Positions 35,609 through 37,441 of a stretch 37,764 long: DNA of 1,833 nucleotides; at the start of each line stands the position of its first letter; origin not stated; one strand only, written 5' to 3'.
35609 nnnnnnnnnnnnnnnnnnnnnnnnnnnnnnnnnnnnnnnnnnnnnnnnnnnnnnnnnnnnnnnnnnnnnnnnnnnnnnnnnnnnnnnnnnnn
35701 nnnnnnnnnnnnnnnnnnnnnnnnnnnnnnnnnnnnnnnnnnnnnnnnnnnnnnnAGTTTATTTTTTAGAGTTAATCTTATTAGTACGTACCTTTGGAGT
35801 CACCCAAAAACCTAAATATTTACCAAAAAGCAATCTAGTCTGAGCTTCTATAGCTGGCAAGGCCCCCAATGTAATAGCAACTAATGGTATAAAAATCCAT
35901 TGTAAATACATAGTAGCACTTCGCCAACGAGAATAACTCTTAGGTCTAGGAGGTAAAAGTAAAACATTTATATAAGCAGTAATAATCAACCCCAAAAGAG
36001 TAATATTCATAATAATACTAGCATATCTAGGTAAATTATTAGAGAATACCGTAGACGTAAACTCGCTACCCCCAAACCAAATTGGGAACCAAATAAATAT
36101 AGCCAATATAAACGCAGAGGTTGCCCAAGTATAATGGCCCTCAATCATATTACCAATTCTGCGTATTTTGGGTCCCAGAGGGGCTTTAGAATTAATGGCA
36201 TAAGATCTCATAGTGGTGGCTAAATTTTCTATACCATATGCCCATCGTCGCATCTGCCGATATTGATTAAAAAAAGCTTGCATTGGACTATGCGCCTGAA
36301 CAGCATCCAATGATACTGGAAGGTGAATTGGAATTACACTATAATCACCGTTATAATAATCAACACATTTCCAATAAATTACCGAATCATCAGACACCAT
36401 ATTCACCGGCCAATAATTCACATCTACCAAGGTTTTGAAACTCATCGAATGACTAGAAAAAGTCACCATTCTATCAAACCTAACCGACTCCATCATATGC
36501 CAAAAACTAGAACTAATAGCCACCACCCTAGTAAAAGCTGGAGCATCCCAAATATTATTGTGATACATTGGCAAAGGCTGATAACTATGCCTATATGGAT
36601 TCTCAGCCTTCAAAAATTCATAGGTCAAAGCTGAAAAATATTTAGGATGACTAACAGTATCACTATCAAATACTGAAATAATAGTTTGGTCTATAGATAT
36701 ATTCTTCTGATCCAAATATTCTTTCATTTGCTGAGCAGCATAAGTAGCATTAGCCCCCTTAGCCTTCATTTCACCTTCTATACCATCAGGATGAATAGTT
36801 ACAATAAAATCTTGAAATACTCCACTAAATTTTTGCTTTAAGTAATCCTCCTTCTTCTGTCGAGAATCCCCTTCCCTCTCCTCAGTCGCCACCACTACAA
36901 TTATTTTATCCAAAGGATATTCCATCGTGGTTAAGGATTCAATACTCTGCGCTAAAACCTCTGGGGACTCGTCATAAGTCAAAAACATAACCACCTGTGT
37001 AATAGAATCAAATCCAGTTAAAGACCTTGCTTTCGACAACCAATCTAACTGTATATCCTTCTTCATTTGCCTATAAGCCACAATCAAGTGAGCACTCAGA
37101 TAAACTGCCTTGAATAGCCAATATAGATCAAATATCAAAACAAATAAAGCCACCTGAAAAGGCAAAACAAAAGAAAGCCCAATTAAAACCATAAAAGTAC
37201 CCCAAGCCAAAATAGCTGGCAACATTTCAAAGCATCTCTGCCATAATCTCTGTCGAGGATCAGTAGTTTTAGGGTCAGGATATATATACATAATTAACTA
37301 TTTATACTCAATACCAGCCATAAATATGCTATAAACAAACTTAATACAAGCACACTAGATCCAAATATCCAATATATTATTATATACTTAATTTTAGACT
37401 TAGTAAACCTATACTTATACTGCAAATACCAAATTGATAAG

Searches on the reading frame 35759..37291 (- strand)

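Call 12: search_protein_families(library=pfam, proteins=[window:35759-37291:-])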
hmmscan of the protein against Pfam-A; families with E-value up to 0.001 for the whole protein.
window:35759-37291:- (510 aa): 2 families
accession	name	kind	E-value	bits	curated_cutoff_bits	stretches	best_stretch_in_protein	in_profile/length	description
PF13632.12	Glyco_trans_2_3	-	1.3e-05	25.6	27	1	204-423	1-183/198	Glycosyl transferase family group 2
PF13641.12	Glyco_tranf_2_3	-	2.5e-05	24.8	27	1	101-224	5-109/230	Glycosyltransferase like family 2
